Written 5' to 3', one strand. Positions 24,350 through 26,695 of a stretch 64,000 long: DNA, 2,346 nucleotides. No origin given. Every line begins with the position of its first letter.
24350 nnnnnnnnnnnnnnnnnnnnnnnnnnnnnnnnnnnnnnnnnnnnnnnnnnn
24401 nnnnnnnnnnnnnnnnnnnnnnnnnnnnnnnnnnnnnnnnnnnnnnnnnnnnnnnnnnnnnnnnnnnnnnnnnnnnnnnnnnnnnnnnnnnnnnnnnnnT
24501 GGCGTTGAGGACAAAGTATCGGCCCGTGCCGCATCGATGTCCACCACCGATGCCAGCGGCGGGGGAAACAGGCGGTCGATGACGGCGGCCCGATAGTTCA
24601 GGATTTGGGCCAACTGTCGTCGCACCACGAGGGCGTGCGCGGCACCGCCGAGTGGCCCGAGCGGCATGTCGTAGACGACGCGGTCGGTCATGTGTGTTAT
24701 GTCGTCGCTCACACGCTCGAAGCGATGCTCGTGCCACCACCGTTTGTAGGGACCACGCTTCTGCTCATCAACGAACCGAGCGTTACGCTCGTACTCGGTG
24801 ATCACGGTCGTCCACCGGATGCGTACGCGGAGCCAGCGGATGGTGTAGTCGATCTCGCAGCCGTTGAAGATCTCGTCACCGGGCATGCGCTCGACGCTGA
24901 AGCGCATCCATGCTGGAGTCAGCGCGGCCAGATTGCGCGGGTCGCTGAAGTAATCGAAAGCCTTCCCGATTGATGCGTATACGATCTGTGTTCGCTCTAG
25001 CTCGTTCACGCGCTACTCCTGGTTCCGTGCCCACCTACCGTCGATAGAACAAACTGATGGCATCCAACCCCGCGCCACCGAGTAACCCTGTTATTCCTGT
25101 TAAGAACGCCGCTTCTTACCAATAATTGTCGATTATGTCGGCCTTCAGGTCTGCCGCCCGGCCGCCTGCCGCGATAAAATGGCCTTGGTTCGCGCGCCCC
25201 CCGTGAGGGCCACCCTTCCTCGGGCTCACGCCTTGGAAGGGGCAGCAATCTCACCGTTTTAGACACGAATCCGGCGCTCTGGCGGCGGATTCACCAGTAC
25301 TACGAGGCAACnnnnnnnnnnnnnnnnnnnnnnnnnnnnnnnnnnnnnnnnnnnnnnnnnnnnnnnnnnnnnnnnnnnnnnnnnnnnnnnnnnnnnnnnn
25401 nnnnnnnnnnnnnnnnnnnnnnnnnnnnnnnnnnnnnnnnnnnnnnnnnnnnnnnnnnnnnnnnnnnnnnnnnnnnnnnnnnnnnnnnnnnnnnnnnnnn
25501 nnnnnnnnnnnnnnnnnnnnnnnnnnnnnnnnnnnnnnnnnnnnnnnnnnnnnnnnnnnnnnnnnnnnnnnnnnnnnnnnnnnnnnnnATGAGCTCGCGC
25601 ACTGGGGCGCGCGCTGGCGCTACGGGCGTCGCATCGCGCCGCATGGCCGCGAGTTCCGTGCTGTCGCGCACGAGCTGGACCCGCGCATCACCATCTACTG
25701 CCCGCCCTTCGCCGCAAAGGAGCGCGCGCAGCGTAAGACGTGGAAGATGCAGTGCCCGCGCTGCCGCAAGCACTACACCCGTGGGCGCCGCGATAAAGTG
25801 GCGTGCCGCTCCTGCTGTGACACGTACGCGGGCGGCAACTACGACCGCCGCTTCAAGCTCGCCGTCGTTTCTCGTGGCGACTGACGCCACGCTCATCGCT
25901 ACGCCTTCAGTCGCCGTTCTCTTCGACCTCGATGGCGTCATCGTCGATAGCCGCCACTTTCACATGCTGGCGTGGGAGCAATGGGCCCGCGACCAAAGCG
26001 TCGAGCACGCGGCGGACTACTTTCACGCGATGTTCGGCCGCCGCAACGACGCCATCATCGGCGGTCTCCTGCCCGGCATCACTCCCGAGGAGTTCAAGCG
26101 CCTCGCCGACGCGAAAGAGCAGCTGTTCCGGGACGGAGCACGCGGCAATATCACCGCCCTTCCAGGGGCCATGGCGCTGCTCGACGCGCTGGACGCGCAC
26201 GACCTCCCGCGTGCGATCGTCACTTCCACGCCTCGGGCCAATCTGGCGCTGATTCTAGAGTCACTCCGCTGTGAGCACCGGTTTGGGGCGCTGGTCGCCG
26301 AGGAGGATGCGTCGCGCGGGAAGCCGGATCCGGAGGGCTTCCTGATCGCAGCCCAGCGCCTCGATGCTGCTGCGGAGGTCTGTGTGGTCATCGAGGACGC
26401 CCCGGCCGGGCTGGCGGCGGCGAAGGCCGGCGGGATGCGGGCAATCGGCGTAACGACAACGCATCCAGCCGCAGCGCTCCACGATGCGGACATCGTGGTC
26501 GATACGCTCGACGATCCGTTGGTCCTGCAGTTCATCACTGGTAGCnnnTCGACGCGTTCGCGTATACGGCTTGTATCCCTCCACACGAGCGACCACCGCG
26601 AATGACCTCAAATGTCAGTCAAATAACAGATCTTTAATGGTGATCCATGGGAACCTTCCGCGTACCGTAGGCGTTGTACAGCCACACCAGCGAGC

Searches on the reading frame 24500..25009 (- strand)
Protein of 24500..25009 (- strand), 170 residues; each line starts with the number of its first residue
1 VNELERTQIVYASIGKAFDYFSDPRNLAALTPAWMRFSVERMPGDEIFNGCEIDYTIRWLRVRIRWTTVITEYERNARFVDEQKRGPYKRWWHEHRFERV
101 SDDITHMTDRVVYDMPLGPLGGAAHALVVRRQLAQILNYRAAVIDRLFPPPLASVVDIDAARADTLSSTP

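Call 35: search_protein_families(library=pfam, proteins=[window:24500-25009:-], max_evalue=0.001)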
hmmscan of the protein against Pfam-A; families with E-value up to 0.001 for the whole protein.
window:24500-25009:- (170 aa): 2 families
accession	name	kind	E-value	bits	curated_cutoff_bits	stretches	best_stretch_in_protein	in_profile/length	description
PF10604.15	Polyketide_cyc2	-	2.8e-06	28.1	27.4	1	1-136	1-129/142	Polyketide cyclase / dehydrase and lipid transport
PF03364.25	Polyketide_cyc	-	6.5e-05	23.6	23.4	1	12-132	3-121/126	Polyketide cyclase / dehydrase and lipid transport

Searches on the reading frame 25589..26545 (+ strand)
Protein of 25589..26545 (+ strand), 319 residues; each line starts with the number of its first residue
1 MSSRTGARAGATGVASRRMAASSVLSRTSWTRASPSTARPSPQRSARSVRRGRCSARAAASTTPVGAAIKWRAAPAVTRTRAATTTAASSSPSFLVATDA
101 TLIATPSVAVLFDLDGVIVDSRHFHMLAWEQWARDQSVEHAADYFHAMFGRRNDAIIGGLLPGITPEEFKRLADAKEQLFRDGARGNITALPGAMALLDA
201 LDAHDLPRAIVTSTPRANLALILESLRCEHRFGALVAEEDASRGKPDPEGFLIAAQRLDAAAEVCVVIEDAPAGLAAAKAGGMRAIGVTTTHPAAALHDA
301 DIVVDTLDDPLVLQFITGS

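Call 34: search_protein_families(library=pfam, proteins=[window:25589-26545:+], max_evalue=0.001)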
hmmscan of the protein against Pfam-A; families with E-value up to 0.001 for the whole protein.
window:25589-26545:+ (319 aa): 4 families
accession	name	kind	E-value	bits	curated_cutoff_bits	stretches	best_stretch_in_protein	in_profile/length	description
PF13419.12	HAD_2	-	1.2e-25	91.1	23.8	1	110-288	1-178/178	Haloacid dehalogenase-like hydrolase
PF00702.32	Hydrolase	-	1.1e-24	88.3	26.4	1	109-282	3-191/191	haloacid dehalogenase-like hydrolase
PF12710.13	HAD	-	1.3e-06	29.4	27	1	110-259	1-160/189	haloacid dehalogenase-like hydrolase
PF13242.12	Hydrolase_like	-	2.3e-06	27.8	22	1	243-309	2-74/75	HAD-hyrolase-like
